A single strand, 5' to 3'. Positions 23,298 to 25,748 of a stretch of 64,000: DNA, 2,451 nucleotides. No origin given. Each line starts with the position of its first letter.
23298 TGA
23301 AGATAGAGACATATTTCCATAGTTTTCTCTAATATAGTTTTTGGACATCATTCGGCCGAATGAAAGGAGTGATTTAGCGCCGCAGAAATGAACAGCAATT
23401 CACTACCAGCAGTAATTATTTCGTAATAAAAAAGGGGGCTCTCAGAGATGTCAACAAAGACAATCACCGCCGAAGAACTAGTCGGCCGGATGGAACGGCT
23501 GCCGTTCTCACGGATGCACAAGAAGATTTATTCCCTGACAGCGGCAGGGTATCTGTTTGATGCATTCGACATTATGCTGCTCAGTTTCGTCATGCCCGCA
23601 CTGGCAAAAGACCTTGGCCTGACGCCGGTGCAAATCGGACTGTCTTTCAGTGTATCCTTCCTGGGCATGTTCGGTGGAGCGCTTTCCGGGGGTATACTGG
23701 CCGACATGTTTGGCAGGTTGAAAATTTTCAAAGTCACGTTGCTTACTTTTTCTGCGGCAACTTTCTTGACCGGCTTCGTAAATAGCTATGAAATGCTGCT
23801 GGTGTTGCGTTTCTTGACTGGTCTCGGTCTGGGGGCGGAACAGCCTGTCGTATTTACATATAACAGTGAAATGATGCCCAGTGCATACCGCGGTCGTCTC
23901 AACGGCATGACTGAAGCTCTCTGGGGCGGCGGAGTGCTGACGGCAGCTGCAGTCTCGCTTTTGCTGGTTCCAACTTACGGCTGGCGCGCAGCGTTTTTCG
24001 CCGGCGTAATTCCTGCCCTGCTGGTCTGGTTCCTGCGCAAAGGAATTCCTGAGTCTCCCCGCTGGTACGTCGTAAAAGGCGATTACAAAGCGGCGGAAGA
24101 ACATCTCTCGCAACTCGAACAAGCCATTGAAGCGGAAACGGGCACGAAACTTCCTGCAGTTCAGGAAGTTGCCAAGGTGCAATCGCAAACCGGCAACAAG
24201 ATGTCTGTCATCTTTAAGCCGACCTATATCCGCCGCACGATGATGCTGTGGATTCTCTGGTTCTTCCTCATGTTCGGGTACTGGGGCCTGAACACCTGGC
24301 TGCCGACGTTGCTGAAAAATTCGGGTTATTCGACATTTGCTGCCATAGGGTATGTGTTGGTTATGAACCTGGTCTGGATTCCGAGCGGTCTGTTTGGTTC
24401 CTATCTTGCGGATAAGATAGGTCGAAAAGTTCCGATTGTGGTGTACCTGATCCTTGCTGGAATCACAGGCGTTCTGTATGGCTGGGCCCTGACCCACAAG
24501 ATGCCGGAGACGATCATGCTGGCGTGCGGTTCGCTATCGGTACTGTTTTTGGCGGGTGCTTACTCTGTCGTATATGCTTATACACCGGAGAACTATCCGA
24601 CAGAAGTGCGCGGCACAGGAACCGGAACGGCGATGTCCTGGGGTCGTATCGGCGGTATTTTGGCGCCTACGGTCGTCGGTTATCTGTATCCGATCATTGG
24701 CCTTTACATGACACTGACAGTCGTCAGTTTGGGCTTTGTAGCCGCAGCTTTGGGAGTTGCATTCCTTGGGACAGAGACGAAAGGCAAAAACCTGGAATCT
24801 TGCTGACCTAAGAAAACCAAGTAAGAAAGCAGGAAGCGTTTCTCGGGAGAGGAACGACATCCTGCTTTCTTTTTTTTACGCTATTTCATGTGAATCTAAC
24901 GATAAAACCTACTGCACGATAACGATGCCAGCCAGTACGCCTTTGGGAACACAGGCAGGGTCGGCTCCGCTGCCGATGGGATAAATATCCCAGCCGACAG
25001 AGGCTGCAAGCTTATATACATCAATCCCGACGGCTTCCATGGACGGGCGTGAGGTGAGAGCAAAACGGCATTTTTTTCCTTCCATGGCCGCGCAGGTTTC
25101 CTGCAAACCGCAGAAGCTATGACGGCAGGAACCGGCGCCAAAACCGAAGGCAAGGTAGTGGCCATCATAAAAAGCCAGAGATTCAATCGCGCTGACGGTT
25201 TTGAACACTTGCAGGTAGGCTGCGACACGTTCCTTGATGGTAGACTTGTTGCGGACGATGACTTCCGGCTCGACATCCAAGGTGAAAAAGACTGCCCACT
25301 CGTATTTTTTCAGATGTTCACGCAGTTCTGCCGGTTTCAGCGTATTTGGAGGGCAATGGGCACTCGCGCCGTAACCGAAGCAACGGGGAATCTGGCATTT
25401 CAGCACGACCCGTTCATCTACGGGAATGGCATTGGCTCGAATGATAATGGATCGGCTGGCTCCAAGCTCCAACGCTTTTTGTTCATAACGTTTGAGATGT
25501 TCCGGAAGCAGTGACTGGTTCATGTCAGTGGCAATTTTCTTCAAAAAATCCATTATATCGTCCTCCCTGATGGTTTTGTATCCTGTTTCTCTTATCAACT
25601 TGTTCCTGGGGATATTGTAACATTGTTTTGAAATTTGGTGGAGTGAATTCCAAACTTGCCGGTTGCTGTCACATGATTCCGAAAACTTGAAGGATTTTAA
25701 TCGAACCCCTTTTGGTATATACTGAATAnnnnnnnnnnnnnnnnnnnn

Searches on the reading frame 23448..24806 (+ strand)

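Call 19: search_protein_families(library=pfam, proteins=[window:23448-24806:+], max_evalue=0.00001)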
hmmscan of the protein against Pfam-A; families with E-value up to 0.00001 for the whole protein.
window:23448-24806:+ (452 aa): 2 families
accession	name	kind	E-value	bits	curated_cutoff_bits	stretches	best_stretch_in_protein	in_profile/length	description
PF07690.21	MFS_1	-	7.9e-59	199.7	33.4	2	32-407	2-347/347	Major Facilitator Superfamily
PF00083.30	Sugar_tr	-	1.4e-47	163.1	22.3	1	59-451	44-447/452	Sugar (and other) transporter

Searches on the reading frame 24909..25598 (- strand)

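Call 19: search_protein_families(library=pfam, proteins=[window:24909-25598:-], max_evalue=0.00001)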
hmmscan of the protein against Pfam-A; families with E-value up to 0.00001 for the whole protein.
window:24909-25598:- (229 aa): 1 family
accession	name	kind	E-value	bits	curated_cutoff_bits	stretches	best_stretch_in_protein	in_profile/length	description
PF10050.14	DUF2284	-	3.8e-34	118.2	25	1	52-207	2-147/161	Predicted metal-binding protein (DUF2284)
